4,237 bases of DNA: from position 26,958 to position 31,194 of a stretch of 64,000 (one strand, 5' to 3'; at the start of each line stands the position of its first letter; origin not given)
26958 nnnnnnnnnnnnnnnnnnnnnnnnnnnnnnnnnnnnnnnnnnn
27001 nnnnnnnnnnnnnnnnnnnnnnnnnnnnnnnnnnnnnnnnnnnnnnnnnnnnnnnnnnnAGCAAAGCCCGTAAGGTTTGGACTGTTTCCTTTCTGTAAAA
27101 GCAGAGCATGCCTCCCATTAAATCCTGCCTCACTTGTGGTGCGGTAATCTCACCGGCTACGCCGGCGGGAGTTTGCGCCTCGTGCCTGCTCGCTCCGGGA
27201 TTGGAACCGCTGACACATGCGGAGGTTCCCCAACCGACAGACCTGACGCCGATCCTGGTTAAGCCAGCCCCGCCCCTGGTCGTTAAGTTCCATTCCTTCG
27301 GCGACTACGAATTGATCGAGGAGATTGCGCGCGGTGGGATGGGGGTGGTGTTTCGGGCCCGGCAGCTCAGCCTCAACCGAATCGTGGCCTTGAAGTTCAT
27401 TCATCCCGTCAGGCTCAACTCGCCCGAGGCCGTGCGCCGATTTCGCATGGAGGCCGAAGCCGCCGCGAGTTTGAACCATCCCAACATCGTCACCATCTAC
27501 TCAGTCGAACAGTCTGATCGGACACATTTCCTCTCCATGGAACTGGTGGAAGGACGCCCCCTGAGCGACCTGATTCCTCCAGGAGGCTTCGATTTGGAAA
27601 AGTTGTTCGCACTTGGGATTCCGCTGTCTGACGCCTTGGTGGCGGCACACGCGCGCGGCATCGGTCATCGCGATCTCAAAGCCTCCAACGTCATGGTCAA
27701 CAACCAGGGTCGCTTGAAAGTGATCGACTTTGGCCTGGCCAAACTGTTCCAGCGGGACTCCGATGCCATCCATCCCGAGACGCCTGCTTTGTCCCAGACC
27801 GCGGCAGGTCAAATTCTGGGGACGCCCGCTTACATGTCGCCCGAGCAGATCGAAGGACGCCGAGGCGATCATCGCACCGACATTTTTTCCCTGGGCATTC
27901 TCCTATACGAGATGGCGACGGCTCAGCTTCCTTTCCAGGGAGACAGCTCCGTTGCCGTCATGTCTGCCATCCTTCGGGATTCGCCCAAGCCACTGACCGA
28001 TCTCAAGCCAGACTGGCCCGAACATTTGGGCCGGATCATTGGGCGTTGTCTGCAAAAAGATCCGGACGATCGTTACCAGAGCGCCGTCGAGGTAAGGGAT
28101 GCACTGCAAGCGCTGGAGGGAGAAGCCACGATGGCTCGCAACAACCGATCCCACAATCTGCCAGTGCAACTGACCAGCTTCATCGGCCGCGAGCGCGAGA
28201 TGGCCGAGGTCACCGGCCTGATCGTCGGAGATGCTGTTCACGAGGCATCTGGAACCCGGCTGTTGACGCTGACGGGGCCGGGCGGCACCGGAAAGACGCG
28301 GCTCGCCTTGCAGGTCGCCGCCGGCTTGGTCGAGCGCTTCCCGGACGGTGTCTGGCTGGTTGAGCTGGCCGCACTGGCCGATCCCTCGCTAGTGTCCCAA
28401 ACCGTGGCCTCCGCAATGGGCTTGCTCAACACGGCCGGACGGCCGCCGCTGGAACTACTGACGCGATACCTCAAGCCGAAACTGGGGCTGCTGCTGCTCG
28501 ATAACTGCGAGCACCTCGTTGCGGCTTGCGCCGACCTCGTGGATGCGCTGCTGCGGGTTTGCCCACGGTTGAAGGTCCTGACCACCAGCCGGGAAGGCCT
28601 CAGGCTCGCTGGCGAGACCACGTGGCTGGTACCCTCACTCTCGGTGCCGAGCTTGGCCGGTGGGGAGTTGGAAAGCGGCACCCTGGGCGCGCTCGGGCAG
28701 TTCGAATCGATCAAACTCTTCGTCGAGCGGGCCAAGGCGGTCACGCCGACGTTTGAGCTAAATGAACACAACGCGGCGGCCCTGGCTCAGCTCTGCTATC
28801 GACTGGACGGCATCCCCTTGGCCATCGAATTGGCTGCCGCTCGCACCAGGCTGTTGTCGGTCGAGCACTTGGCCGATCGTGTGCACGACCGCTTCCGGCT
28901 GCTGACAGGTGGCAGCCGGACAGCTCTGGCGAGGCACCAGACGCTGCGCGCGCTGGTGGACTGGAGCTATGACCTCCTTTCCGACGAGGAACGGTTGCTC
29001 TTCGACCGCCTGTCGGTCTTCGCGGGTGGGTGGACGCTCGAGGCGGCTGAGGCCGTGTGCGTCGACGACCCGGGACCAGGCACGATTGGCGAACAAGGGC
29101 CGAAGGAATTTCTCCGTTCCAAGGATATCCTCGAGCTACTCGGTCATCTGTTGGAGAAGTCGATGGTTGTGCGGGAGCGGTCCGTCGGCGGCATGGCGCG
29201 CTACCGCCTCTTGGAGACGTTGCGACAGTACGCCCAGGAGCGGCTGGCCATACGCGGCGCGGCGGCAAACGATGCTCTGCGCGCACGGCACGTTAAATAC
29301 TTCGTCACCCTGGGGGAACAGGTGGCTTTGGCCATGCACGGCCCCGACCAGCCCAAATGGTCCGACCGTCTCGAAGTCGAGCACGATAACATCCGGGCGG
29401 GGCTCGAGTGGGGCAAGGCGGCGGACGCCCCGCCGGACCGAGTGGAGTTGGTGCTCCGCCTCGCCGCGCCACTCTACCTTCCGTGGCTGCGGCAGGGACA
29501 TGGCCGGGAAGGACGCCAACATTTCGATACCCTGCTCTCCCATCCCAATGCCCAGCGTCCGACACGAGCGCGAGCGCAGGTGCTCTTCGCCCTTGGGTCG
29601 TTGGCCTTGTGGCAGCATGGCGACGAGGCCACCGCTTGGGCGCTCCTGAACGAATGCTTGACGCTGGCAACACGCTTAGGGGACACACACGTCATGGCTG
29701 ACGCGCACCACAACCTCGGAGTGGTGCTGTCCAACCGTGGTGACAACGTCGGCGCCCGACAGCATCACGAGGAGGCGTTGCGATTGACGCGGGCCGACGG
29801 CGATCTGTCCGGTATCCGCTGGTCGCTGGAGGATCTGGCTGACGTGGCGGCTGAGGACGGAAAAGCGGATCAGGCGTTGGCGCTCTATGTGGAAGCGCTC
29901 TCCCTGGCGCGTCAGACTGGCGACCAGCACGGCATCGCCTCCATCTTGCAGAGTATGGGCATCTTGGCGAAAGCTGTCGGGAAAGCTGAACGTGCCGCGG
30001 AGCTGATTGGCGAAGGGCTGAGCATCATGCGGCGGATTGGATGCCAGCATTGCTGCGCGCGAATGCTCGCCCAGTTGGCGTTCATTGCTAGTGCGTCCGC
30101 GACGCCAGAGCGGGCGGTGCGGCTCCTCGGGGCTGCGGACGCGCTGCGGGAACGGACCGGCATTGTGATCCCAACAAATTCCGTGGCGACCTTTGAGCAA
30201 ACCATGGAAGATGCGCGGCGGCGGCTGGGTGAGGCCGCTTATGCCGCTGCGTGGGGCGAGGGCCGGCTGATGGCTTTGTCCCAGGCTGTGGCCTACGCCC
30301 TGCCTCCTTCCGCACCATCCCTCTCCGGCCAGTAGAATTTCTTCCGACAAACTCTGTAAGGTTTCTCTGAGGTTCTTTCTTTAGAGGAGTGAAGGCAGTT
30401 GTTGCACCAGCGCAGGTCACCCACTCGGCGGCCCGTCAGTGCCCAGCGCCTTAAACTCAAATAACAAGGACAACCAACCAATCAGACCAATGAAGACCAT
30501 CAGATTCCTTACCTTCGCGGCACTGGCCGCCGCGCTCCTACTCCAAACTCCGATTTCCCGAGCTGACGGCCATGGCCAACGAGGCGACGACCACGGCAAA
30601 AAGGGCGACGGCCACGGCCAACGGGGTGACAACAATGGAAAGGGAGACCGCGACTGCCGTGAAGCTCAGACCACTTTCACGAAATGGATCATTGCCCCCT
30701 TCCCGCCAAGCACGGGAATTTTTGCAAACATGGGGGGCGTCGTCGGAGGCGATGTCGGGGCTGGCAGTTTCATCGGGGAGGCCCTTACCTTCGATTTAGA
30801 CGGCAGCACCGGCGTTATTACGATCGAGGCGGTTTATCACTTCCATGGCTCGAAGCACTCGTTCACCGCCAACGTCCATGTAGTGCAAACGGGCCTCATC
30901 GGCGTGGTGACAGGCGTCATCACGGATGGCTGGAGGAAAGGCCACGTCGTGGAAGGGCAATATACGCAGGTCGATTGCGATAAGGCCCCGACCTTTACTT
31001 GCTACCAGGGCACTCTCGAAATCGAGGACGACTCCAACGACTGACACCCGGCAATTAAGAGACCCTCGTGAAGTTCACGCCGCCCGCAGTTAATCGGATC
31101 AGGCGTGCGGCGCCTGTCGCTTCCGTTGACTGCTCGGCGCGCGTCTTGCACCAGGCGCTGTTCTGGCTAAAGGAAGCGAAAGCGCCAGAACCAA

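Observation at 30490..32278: Two adjacent secreted proteins built from three copies of an unrecognised ~130-aa domain, immediately downstream of the ECF sigma / kinase-STAND pair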

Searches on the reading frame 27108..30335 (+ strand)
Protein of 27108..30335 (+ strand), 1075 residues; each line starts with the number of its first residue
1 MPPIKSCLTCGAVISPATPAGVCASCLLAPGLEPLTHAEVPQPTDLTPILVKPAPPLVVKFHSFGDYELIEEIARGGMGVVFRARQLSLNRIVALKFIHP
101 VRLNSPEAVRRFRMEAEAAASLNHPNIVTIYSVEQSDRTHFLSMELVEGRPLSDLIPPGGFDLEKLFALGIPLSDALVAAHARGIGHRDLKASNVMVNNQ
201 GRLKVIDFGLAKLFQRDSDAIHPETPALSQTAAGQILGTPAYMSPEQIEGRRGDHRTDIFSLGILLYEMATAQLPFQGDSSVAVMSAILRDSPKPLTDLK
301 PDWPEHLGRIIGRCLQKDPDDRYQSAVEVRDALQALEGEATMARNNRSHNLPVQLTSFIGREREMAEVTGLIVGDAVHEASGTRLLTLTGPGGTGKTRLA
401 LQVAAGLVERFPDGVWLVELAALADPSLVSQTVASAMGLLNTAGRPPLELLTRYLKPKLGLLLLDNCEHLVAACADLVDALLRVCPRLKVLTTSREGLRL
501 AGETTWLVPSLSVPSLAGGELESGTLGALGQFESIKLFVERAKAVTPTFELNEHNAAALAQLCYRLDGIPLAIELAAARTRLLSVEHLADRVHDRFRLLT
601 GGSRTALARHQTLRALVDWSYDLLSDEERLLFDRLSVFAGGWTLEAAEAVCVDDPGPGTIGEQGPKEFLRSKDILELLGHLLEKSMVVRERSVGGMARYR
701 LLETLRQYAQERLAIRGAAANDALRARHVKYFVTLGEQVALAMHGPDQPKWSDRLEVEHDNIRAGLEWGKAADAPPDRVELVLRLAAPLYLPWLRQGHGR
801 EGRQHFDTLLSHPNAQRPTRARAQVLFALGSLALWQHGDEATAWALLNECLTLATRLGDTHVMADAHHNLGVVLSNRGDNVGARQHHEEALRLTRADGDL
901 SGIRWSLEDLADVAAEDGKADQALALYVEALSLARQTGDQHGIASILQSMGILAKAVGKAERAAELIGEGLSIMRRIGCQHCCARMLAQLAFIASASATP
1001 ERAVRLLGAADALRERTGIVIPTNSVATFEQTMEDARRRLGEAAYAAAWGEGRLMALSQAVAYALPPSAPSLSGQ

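Call 3: search_protein_families(library=pfam, proteins=[window:27108-30335:+], max_evalue=1)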
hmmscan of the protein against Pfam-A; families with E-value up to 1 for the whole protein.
window:27108-30335:+ (1075 aa): 27 families (the best 25 are shown)
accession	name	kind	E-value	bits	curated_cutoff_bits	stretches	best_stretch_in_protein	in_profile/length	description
PF00069.31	Pkinase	-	4e-47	161.2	31.7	1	67-324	1-253/263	Protein kinase domain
PF07714.23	PK_Tyr_Ser-Thr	-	2.4e-28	99.6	23.1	1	68-323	2-249/258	Protein tyrosine and serine/threonine kinase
PF13424.12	TPR_12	-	3.7e-11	43.5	30.1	2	905-975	4-76/77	Tetratricopeptide repeat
PF17874.7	TPR_MalT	-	1.4e-09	38.1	45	1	865-1023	41-200/336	MalT-like TPR region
PF13401.12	AAA_22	-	2.2e-07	31.7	27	1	382-475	4-101/130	AAA domain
PF07719.23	TPR_2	-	5.6e-06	26.5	27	1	864-894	1-31/34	Tetratricopeptide repeat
PF13191.12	AAA_16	-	2e-05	25.6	32.6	1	358-424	2-60/167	AAA ATPase domain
PF03109.22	ABC1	-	2.8e-05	23.8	22.9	1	111-216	119-219/244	ABC1 atypical kinase-like domain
PF13176.12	TPR_7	-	6.7e-05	23.1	27.9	1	866-899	1-34/36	Tetratricopeptide repeat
PF13374.12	TPR_10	-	0.00018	21.8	27.5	1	868-895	6-33/42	Tetratricopeptide repeat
PF00515.34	TPR_1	-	0.00087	19.4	27.8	1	864-893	1-30/34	Tetratricopeptide repeat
PF01636.29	APH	-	0.0012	19.1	23.2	1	177-212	162-198/239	Phosphotransferase enzyme family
PF25199.1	nSTAND_NTPase5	-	0.0042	17.3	34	1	368-495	24-133/145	Novel STAND NTPase 5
PF00931.28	NB-ARC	-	0.0073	16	23.5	1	380-495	15-136/248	NB-ARC domain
PF13481.12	AAA_25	-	0.0098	16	27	1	385-408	35-58/195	AAA domain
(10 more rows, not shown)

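Call 4: search_protein_families(library=ncbifam, proteins=[window:27108-30335:+], max_evalue=1)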
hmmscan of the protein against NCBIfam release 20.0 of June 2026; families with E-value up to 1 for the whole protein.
window:27108-30335:+ (1075 aa): 31 families (the best 25 are shown)
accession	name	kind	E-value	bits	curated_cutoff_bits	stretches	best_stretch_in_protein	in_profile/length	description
NF033483.0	PknB_PASTA_kin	equivalog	1.7e-84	284.8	450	1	67-360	9-292/563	Stk1 family PASTA domain-containing Ser/Thr kinase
NF052427.1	StpK7MSMEG_1200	equivalog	5e-52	177.2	900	1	62-372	4-305/601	serine/threonine protein kinase StpK7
NF009651.0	PRK13184.1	equivalog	3.8e-41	141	839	1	66-340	3-295/932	serine/threonine-protein kinase PknD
NF047741.1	antiphage_MADS6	equivalog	2.8e-36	125.2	460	2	175-346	310-470/612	methylation-associated defense system protein kinase MAD6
TIGR03903.1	TOMM_kin_cyc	equivalog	4.8e-36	124.1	705.75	2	92-338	5-249/1267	TOMM system kinase/cyclase fusion protein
NF053615.1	SerThrKinAfsKStmc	equivalog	2.8e-24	85.8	1300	1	64-361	12-293/809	protein serine/threonine kinase AfsK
NF041717.1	HaaA_phane_TPR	equivalog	3.8e-23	81.6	1125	2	512-992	250-720/882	cyclophane-containing RiPP biosynthesis TPR protein HaaT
NF038150.1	lanthi_synth_IV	equivalog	7.4e-23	80.8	650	1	65-350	189-470/851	class IV lanthionine synthetase LanL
NF033442.0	BREX_PglW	equivalog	4.6e-20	71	990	2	105-219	548-668/1391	BREX system serine/threonine kinase PglW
NF053617.1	SARPRegAfsRStmc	equivalog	6.2e-12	44.3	1430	3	820-974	735-886/986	SARP-family global regulator AfsR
NF038151.1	lanthi_synth_III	equivalog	8.8e-11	40.9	575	1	104-269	262-422/833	class III lanthionine synthetase LanKC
NF011463.0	PRK14879.1-4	equivalog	1.2e-10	41.2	188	1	69-219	19-168/237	Kae1-associated kinase Bud32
NF053520.1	HK_Porph_FimS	equivalog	2e-09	36.3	600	1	837-1018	97-278/618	sensor histidine kinase FimS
TIGR03724.2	arch_bud32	equivalog_domain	5.7e-08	32.5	125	1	110-218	38-138/193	KEOPS complex kinase/ATPase Bud32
NF053720.1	NsdA_fam_reg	subfamily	2.1e-07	30.8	75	1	914-1049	211-351/432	NsdA family TPR-like regulatory protein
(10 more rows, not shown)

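Call 79: search_protein_families(library=padloc, proteins=[window:27108-30335:+], max_evalue=0.001)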
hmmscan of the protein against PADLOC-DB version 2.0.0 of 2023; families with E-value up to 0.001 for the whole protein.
window:27108-30335:+ (1075 aa): 34 families (the best 25 are shown)
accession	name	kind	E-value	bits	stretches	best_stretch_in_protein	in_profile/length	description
PDLC04042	PD-T4-6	-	2.2e-81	271.7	1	64-344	8-280/292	-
PDLC04061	PD-T4-6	-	2.3e-81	272.8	1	65-348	16-295/510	-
PDLC04060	PD-T4-6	-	3.3e-78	261.8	1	66-346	9-279/486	-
PDLC04053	PD-T4-6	-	8.4e-78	260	1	62-350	6-285/311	-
PDLC04041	PD-T4-6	-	9.3e-69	230.8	1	53-370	16-327/443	-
PDLC04138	mad6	-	1.5e-68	230.3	1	64-336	50-313/659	mads_6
PDLC04057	PD-T4-6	-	2.5e-67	225.8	1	65-343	8-278/443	-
PDLC04054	PD-T4-6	-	4.3e-67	225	1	65-345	11-282/347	-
PDLC04052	PD-T4-6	-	4.6e-64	215.4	1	66-351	10-292/496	-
PDLC04043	PD-T4-6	-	6.5e-64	214.6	1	62-345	12-286/452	-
PDLC04047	PD-T4-6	-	8.4e-61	203.8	1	64-336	9-272/327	-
PDLC04064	PD-T4-6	-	4.1e-60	201.7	1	58-336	13-280/369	-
PDLC04040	PD-T4-6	-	4.5e-60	201.9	1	73-350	2-280/547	-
PDLC04039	PD-T4-6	-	2e-59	199.8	1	63-357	12-302/458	-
PDLC04048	PD-T4-6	-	1.8e-55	186.7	1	66-335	11-271/354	-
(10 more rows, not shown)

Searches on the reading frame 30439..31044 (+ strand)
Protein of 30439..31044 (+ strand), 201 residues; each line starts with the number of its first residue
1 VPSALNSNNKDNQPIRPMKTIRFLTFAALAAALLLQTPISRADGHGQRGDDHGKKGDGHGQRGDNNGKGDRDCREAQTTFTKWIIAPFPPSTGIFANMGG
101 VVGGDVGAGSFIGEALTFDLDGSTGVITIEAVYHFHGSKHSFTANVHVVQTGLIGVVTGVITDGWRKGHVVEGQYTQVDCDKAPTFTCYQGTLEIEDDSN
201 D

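Call 3: search_protein_families(library=pfam, proteins=[window:30490-31044:+], max_evalue=1)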
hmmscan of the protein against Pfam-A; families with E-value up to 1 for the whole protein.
window:30490-31044:+ (184 aa): 0 families

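Call 4: search_protein_families(library=ncbifam, proteins=[window:30490-31044:+], max_evalue=1)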
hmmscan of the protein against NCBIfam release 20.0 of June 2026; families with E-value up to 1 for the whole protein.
window:30490-31044:+ (184 aa): 0 families

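Call 50: list_cluster_members(proteins=[window:30439-31044:+, window:31217-32278:+, P0229])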
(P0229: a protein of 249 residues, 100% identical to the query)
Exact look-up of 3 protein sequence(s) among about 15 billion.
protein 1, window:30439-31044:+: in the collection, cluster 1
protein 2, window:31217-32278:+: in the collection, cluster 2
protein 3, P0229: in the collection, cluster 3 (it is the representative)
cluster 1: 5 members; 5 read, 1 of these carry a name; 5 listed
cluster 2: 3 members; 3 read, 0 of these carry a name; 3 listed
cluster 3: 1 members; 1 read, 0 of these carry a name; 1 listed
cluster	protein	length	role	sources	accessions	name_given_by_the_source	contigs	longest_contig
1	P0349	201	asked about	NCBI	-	-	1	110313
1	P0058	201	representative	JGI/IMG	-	-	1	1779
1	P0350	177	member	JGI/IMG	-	hypothetical protein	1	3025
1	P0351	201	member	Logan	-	-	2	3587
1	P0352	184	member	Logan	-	-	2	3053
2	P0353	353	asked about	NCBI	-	-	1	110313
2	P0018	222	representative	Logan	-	-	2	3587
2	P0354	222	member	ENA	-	-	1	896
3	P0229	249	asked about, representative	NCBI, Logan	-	-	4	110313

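Call 79: search_protein_families(library=padloc, proteins=[window:30490-31044:+], max_evalue=0.001)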
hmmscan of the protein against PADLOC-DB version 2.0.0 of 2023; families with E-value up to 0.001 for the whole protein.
window:30490-31044:+ (184 aa): 0 families
